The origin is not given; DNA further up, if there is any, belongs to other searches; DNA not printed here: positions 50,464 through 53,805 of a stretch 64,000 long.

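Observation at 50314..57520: AT-rich, tRNA-fMet-adjacent segment with an IS256 remnant: probable decayed genomic island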

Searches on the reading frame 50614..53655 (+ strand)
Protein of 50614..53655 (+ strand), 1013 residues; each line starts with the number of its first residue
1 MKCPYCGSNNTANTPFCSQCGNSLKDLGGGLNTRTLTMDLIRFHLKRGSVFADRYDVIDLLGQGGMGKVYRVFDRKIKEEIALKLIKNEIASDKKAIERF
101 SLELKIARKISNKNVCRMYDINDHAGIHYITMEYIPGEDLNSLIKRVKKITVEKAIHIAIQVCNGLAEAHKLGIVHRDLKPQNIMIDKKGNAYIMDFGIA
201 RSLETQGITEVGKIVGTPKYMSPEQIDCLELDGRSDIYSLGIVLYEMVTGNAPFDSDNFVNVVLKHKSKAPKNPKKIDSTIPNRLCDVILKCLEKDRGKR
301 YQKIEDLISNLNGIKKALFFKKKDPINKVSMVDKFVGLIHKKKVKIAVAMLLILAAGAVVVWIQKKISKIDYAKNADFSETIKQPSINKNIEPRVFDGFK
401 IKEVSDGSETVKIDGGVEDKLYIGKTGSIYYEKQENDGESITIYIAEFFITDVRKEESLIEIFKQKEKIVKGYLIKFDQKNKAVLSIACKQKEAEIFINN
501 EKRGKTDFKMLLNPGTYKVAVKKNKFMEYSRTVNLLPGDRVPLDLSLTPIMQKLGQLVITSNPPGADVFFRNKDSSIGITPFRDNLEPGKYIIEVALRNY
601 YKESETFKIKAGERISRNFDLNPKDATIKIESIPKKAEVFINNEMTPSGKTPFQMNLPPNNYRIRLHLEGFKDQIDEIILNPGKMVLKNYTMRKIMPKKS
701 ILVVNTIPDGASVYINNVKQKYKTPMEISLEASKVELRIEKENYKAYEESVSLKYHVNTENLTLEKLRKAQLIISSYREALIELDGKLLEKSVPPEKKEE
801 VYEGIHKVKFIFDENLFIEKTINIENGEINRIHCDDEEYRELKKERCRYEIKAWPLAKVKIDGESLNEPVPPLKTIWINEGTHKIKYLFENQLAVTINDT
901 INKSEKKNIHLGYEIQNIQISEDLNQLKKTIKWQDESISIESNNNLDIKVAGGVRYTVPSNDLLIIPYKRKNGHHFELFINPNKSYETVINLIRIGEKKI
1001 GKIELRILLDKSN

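Call 6: search_protein_families(library=pfam, proteins=[window:50614-53655:+], max_evalue=0.01)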
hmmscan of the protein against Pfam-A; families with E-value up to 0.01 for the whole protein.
window:50614-53655:+ (1013 aa): 17 families
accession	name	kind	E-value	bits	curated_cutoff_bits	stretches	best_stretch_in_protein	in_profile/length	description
PF00069.31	Pkinase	-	3.7e-57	194.2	31.7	1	55-302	1-253/263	Protein kinase domain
PF08308.17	PEGA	-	1.3e-43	147.2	20.8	4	700-766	2-69/71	PEGA domain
PF07714.23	PK_Tyr_Ser-Thr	-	2.4e-38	132.4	23.1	1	59-301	5-249/258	Protein tyrosine and serine/threonine kinase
PF03109.22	ABC1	-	1.1e-07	31.7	22.9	1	125-208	140-222/244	ABC1 atypical kinase-like domain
PF14531.12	Kinase-like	-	3.7e-06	26.8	25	1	138-257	130-254/289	Kinase-like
PF01636.29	APH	-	1.5e-05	25.3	23.2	1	169-200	165-197/239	Phosphotransferase enzyme family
PF13620.12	CarboxypepD_reg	-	2.3e-05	25.1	32.3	0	511-548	44-82/82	Carboxypeptidase regulatory-like domain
PF13240.11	Zn_Ribbon_1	-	8.3e-05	22.7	25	1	2-24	1-23/23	zinc-ribbon domain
PF01163.29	RIO1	-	0.00012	22.2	22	1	70-198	25-149/187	RIO domain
PF22820.2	TcaA_3rd_4th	-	0.00017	21.9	27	0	491-523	11-48/73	TcaA protein 3rd/4th domain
PF19974.5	TCAD9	-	0.0014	18.3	40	1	166-198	291-322/429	Ternary complex associated domain 9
PF23194.1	NOMO_5th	-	0.002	19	27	0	479-540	15-75/89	NOMO fifth transthyretin-like domain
PF12773.13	DZR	-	0.0035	17.9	27.3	1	3-25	1-23/45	Double zinc ribbon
PF17667.7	Pkinase_fungal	-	0.0045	16.2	24.1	1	169-226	302-365/387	Fungal protein kinase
PF12733.13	Cadherin-like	-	0.0089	16.9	24.2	0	708-744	37-76/89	Cadherin-like beta sandwich domain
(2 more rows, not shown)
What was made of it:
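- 50614..53655 (+): Receptor-type Ser/Thr kinase of 1013 aa: Zn ribbon, Hanks kinase domain, one TM helix at about residues 345-366, then an ectodomain of about 640 aa containing PEGA repeats. Pfam Pkinase at E=4e-57, PEGA at E=1e-43 (4 stretches), Zn_Ribbon_1 (call 6).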

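Call 28: find_homologous_proteins(query=window:50614-53655:+, max_evalue=1e-10)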
Query window:50614-53655:+ (1013 aa): 8000 proteins with E <= 1e-10 among 8000 candidates; the best 120 are listed.
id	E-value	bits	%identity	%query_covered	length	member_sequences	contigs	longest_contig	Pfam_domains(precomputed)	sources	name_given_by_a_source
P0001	0.0e+0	2171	100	97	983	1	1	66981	PF07714.24,PF00069.32,PF03109.23,PF08308.18,PF14531.13,PF01636.30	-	-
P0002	3.5e-278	944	42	60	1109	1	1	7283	PF07714.24,PF00069.32,PF03109.23,PF08308.18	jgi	-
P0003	1.3e-239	816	38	60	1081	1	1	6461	PF07714.24,PF00069.32,PF22820.3,PF03109.23,PF08308.18,PF01636.30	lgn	-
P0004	4.7e-211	721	50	37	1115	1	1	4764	PF07714.24,PF00069.32,PF08308.18,PF13620.13,PF01636.30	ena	-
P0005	5.4e-200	685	-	-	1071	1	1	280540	PF07714.24,PF00069.32,PF03109.23,PF08308.18,PF13620.13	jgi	jgi:serine/threonine protein kinase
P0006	4.0e-172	593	39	83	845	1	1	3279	PF07714.24,PF00069.32,PF13240.12,PF22820.3,PF11008.15,PF03109.23,PF08308.18,PF13620.13,PF01636.30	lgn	-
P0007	1.5e-157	544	38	67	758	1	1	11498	PF07714.24,PF00069.32,PF13240.12,PF03109.23,PF08308.18,PF01636.30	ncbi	-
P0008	3.5e-157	543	38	67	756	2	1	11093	PF07714.24,PF00069.32,PF13240.12,PF22820.3,PF11008.15,PF12773.14,PF03109.23,PF08308.18,PF13620.13,PF01636.30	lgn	-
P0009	1.4e-156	541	38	80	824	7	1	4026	PF07714.24,PF00069.32,PF13240.12,PF22820.3,PF11008.15,PF03109.23,PF08308.18,PF01636.30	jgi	-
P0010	6.4e-154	532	-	-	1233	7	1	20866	PF03704.24,PF13414.13,PF13374.13,PF07714.24,PF00069.32,PF12330.15,PF00515.35,PF13424.13,PF14531.13,PF13429.13,PF07719.24,PF01636.30,PF13174.13,PF13095.13,PF13431.13,PF23914.2,PF19974.6,PF13176.13,PF13428.13,PF01163.29,PF17667.8,PF14559.13,PF06293.21,PF13371.13,PF03109.23,PF12895.14,PF21033.5,PF13432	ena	-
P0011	1.4e-153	531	-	-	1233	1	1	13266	PF03704.24,PF13414.13,PF13374.13,PF07721.21,PF07714.24,PF00069.32,PF00515.35,PF13424.13,PF14531.13,PF07719.24,PF01636.30,PF13174.13,PF13431.13,PF23914.2,PF19974.6,PF13176.13,PF13428.13,PF01163.29,PF17667.8,PF14559.13,PF06293.21,PF13371.13,PF03109.23,PF12895.14,PF21033.5,PF13432.13,PF13181.13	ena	-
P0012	2.8e-153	530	31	92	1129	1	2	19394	PF17883.7,PF08308.18,PF13620.13,PF20608.5,PF07714.24,PF00069.32,PF13715.13,PF22925.4,PF22820.3,PF03109.23,PF14531.13,PF04073.21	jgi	jgi:serine/threonine protein kinase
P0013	4.1e-153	530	-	-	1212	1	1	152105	PF03704.24,PF13414.13,PF13374.13,PF07721.21,PF07714.24,PF00069.32,PF11846.15,PF00515.35,PF13424.13,PF14531.13,PF13429.13,PF07719.24,PF01636.30,PF13174.13,PF13431.13,PF23914.2,PF19974.6,PF13176.13,PF13428.13,PF01163.29,PF14559.13,PF06293.21,PF13371.13,PF17874.8,PF03109.23,PF12895.14,PF21033.5,PF13432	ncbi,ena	-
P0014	7.9e-153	529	-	-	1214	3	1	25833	PF13095.13,PF13431.13,PF23914.2,PF13414.13,PF19974.6,PF13176.13,PF13428.13,PF01163.29,PF17667.8,PF13374.13,PF14559.13,PF06293.21,PF07714.24,PF00069.32,PF00515.35,PF03109.23,PF13424.13,PF21033.5,PF14531.13,PF13432.13,PF13181.13,PF07719.24,PF01636.30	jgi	jgi:serine/threonine protein kinase/Flp pilus assembly protein TadD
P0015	1.2e-152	528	-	-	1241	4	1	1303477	PF13414.13,PF13374.13,PF07714.24,PF00069.32,PF00515.35,PF13424.13,PF14531.13,PF07719.24,PF01636.30,PF13095.13,PF13431.13,PF23914.2,PF19974.6,PF13176.13,PF13428.13,PF01163.29,PF17667.8,PF14559.13,PF06293.21,PF13371.13,PF03109.23,PF12895.14,PF21033.5,PF13432.13,PF13181.13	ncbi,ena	-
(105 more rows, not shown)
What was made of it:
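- STK-PEGA kinases are common in Aminicenantes (call 28).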

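Call 29: find_encoding_contigs(protein=P0002, flank=6000, max_places=3)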
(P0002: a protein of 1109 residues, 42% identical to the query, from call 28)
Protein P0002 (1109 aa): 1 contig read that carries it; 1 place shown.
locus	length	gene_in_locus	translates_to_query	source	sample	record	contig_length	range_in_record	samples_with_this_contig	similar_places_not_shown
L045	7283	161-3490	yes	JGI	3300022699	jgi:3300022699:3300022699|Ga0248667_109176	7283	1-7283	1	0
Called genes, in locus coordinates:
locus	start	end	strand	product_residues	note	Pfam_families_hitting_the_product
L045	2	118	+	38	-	?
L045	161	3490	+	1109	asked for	PF00069:Pkinase, PF07714:PK_Tyr_Ser-Thr, PF03109:ABC1 (weak), PF08308:PEGA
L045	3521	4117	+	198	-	-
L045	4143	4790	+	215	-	PF00515:TPR_1 (faint), PF07719:TPR_2 (faint), PF08308:PEGA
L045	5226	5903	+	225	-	-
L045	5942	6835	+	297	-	PF08239:SH3_3 (weak)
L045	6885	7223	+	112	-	-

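Call 30: find_encoding_contigs(protein=P0003, flank=6000, max_places=3)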
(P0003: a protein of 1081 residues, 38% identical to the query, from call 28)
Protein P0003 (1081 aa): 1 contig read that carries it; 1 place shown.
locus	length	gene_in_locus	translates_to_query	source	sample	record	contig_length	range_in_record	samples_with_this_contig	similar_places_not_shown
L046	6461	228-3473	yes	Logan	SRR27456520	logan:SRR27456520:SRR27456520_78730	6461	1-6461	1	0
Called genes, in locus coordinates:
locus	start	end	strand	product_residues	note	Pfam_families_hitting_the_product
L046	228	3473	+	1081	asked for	PF00069:Pkinase, PF01636:APH (faint), PF03109:ABC1 (weak), PF07714:PK_Tyr_Ser-Thr, PF22820:TcaA_3rd_4th (faint), PF08308:PEGA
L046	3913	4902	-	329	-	-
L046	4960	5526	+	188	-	-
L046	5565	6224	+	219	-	PF07719:TPR_2 (faint), PF00515:TPR_1 (faint), PF13181:TPR_8 (faint), PF08308:PEGA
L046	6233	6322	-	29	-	-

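Call 31: find_encoding_contigs(protein=P0005, flank=8000, max_places=3)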
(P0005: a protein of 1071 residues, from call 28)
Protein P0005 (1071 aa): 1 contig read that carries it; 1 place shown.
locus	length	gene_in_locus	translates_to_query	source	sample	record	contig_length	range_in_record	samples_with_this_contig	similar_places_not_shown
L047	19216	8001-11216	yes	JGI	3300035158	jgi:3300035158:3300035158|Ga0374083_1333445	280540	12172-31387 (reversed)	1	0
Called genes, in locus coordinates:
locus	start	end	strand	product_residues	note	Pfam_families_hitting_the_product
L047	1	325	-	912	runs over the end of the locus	PF07719:TPR_2 (faint), PF07721:TPR_4 (faint), PF12773:DZR (faint), PF00069:Pkinase, PF07714:PK_Tyr_Ser-Thr, PF01636:APH (faint), PF03109:ABC1, PF13432:TPR_16 (weak), +14 more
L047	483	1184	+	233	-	-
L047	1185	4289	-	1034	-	PF12773:DZR (weak), PF00069:Pkinase, PF07714:PK_Tyr_Ser-Thr, PF03109:ABC1 (weak), PF00515:TPR_1 (weak), PF07719:TPR_2 (weak), PF13181:TPR_8 (weak), PF13414:TPR_11, +12 more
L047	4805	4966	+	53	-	-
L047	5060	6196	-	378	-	-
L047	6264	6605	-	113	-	PF03130:HEAT_PBS (faint), PF13646:HEAT_2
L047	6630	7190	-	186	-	PF03130:HEAT_PBS (faint), PF13646:HEAT_2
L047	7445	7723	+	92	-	PF10459:Peptidase_S46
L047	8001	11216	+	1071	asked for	PF00069:Pkinase, PF07714:PK_Tyr_Ser-Thr, PF03109:ABC1 (weak), PF08308:PEGA, PF13620:CarboxypepD_reg (faint), PF08308:PEGA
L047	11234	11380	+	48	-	-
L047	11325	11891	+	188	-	-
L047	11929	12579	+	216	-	PF07719:TPR_2 (faint), PF13181:TPR_8 (faint), PF00515:TPR_1 (faint), PF13432:TPR_16 (weak), PF08308:PEGA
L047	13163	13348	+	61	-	-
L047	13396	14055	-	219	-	PF02463:SMC_N (faint), PF00005:ABC_tran, PF13304:AAA_21 (faint)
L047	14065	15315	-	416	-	PF12704:MacB_PCD, PF02687:FtsX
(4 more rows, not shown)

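Call 82: search_protein_families(library=padloc, proteins=[window:50614-53655:+], max_evalue=0.001)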
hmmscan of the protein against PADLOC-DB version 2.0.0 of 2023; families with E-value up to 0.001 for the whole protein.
window:50614-53655:+ (1013 aa): 35 families (the best 25 are shown)
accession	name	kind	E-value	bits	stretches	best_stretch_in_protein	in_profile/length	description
PDLC04060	PD-T4-6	-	4.4e-89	297.6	1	48-319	3-274/486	-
PDLC04042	PD-T4-6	-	7.8e-87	289.6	1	48-318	4-276/292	-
PDLC04043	PD-T4-6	-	1.6e-85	285.9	1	53-364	15-325/452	-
PDLC04047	PD-T4-6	-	5e-83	276.9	1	47-355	4-314/327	-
PDLC04053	PD-T4-6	-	4.4e-82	274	1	53-322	9-279/311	-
PDLC04061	PD-T4-6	-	5.1e-82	275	1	48-311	11-280/510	-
PDLC04057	PD-T4-6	-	2e-76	255.8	1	48-313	3-269/443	-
PDLC04138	mad6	-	2.5e-73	246.1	1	40-312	38-311/659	mads_6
PDLC04048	PD-T4-6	-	1.5e-72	242.9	1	47-312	4-270/354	-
PDLC04039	PD-T4-6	-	1.1e-71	240.2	1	46-308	8-269/458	-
PDLC04052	PD-T4-6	-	5.6e-71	238.2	1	49-311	5-273/496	-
PDLC04054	PD-T4-6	-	3.7e-69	231.8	1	48-316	6-275/347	-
PDLC04040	PD-T4-6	-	6.9e-64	214.5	1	60-314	1-265/547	-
PDLC04041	PD-T4-6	-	1.5e-60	203.7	1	47-313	23-292/443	-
PDLC01088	C3a189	-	3.3e-55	186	1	60-312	4-259/840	kinase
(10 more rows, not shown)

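Call 83: search_protein_families(library=ncbifam, proteins=[window:50614-53655:+], max_evalue=0.001)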
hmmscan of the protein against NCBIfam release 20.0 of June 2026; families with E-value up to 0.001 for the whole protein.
window:50614-53655:+ (1013 aa): 20 families
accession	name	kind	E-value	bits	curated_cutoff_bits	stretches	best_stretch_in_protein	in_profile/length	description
NF033483.0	PknB_PASTA_kin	equivalog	8e-98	328.9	450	1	48-316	2-270/563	Stk1 family PASTA domain-containing Ser/Thr kinase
NF052427.1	StpK7MSMEG_1200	equivalog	1.9e-60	205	900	1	54-382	8-335/601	serine/threonine protein kinase StpK7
NF047741.1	antiphage_MADS6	equivalog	1.2e-53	182.6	460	2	146-316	292-462/612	methylation-associated defense system protein kinase MAD6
NF009651.0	PRK13184.1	equivalog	1.7e-49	168.6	839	1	53-313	2-289/932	serine/threonine-protein kinase PknD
TIGR03903.1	TOMM_kin_cyc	equivalog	3.5e-34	117.9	705.75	1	78-310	3-243/1267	TOMM system kinase/cyclase fusion protein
NF053615.1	SerThrKinAfsKStmc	equivalog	1.1e-33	117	1300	1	55-311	15-264/809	protein serine/threonine kinase AfsK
NF038150.1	lanthi_synth_IV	equivalog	5.2e-29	101.1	650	1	49-320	185-460/851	class IV lanthionine synthetase LanL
NF033442.0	BREX_PglW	equivalog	1e-18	66.5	990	1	46-307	505-762/1391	BREX system serine/threonine kinase PglW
NF038151.1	lanthi_synth_III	equivalog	2.3e-15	56.1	575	1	54-249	221-424/833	class III lanthionine synthetase LanKC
NF058632.1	SerThrKinPrkT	equivalog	1.1e-11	44.3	280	1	49-190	17-154/322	serine/threonine protein kinase PrkT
TIGR03724.2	arch_bud32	equivalog_domain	1.2e-11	44.5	125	1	98-202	38-133/193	KEOPS complex kinase/ATPase Bud32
NF011464.0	PRK14879.1-7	equivalog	5.5e-11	42.6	246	1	78-208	32-160/221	Kae1-associated kinase Bud32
NF011463.0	PRK14879.1-4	equivalog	5.8e-09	35.7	188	1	99-201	64-161/237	Kae1-associated kinase Bud32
NF007174.0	PRK09605.1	equivalog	3.7e-08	32.3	447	1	95-202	378-475/535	bifunctional N(6)-L-threonylcarbamoyladenine synthase/serine/threonine protein kinase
NF011461.0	PRK14879.1-2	equivalog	2.7e-06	27.3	372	1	129-201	79-147/225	Kae1-associated kinase Bud32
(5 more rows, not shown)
